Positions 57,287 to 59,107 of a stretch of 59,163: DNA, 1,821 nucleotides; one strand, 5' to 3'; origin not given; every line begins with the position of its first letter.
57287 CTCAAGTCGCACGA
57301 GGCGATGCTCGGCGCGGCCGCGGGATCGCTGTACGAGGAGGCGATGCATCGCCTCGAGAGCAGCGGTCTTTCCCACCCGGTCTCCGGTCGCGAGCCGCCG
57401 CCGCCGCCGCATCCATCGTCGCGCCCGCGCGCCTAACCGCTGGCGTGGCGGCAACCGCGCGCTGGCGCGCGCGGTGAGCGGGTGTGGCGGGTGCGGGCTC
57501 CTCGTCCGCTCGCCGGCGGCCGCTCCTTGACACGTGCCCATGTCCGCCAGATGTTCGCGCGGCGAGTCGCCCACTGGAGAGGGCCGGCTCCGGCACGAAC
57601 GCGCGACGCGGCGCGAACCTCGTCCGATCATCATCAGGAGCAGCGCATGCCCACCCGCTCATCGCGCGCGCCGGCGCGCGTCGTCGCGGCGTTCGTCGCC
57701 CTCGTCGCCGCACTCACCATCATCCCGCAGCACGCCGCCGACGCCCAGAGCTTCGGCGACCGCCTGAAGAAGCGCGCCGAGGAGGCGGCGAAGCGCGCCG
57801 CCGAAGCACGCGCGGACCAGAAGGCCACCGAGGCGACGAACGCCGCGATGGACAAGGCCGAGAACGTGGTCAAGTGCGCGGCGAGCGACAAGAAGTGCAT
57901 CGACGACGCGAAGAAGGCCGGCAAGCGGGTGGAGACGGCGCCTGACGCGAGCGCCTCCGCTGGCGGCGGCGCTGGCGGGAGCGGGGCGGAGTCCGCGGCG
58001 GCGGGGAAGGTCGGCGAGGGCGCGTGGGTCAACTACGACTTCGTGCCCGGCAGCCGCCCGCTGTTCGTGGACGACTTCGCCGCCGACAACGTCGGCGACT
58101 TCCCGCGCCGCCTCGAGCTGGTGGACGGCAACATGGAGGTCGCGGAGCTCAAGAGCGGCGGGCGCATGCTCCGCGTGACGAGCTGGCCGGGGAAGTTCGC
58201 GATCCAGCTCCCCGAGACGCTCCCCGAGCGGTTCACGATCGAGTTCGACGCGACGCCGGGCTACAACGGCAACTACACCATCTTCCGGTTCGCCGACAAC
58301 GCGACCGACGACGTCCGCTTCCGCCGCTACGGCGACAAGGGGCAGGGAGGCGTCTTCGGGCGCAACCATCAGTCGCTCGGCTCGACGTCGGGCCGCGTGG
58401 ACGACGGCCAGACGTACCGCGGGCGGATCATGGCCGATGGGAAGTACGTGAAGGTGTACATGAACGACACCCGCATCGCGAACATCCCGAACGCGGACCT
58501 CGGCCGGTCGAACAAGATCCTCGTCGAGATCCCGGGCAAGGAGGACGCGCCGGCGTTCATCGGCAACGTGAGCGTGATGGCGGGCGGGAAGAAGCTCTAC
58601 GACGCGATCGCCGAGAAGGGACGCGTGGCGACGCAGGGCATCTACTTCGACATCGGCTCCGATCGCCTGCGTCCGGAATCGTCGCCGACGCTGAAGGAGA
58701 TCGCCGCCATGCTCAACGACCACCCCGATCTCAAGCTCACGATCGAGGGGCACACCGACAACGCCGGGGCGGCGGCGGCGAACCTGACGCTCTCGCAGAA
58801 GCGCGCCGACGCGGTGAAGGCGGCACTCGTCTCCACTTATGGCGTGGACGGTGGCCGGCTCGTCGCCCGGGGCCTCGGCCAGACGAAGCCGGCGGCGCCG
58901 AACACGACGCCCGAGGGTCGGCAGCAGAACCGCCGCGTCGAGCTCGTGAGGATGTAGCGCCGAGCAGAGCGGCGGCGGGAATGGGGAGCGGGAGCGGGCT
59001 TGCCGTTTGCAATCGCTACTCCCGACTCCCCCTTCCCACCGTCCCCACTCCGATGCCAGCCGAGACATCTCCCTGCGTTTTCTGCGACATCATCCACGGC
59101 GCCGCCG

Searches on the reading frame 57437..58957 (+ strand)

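Call 66: search_protein_families(library=pfam, proteins=[window:57437-58957:+], max_evalue=0.00001)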
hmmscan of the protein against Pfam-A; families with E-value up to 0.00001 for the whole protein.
window:57437-58957:+ (506 aa): 2 families
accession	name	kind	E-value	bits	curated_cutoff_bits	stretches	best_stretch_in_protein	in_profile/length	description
PF00691.25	OmpA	-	1.4e-25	89.9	27.2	1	403-499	1-98/98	OmpA family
PF05359.17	DUF748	-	2.8e-08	32.8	50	1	401-443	880-922/1037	Domain of Unknown Function (DUF748)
